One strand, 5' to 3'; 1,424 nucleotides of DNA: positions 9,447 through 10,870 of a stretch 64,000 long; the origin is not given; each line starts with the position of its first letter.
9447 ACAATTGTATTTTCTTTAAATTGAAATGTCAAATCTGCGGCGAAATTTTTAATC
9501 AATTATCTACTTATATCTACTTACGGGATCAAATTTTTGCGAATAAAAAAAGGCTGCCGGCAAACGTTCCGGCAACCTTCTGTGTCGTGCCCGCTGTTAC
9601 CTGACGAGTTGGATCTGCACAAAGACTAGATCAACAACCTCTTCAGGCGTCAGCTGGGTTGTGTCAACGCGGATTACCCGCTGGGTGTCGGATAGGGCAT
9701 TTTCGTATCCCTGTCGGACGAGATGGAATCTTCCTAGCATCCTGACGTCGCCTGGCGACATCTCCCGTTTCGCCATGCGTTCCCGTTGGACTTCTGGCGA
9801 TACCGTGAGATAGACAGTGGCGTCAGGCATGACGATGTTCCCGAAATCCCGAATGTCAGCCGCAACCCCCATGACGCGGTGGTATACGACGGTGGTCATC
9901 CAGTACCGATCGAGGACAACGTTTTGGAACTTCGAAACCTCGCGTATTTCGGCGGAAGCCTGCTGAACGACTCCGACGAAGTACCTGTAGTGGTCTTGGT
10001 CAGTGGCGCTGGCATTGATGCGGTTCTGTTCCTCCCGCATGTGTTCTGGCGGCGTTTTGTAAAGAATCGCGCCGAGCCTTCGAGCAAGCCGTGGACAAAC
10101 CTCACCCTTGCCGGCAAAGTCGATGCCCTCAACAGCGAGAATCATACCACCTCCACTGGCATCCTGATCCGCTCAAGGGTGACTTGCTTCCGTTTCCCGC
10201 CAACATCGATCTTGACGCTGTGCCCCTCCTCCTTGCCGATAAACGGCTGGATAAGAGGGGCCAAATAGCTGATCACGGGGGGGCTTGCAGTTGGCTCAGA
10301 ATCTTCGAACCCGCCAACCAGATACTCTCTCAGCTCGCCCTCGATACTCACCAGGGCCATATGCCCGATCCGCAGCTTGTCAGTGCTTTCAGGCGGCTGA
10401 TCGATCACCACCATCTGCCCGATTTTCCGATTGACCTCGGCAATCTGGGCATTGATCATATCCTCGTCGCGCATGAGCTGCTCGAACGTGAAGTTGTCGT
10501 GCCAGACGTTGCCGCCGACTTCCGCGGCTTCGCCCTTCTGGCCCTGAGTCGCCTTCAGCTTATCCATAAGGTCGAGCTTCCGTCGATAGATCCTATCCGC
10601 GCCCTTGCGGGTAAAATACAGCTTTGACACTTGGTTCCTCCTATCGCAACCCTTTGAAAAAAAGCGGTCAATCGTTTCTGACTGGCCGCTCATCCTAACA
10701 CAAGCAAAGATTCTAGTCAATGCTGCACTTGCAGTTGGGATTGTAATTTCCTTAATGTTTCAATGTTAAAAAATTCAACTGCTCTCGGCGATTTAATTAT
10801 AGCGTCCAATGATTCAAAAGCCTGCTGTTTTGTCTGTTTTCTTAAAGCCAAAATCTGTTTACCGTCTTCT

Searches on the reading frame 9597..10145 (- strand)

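Call 44: search_protein_families(library=pfam, proteins=[window:9597-10145:-], max_evalue=0.001)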
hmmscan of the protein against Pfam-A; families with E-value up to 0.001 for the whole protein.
window:9597-10145:- (182 aa): 4 families
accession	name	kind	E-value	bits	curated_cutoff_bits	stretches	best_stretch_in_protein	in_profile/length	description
PF02223.23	Thymidylate_kin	-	2.1e-14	54.1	27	1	5-172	1-183/185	Thymidylate kinase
PF13207.12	AAA_17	-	8.8e-08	33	27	1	11-131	6-126/136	AAA domain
PF02224.24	Cytidylate_kin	-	2.5e-06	27.8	26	0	90-178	111-209/211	Cytidylate kinase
PF13238.12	AAA_18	-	9.1e-06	26.6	29.4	1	5-134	3-118/128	AAA domain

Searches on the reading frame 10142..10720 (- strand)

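Call 44: search_protein_families(library=pfam, proteins=[window:10142-10720:-], max_evalue=0.001)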
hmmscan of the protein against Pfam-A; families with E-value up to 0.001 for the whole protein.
window:10142-10720:- (192 aa): 1 family
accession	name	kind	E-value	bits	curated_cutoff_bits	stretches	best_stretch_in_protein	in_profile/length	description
PF01272.25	GreA_GreB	-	0.00025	21.4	26.9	1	116-185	6-75/77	Transcription elongation factor, GreA/GreB, C-term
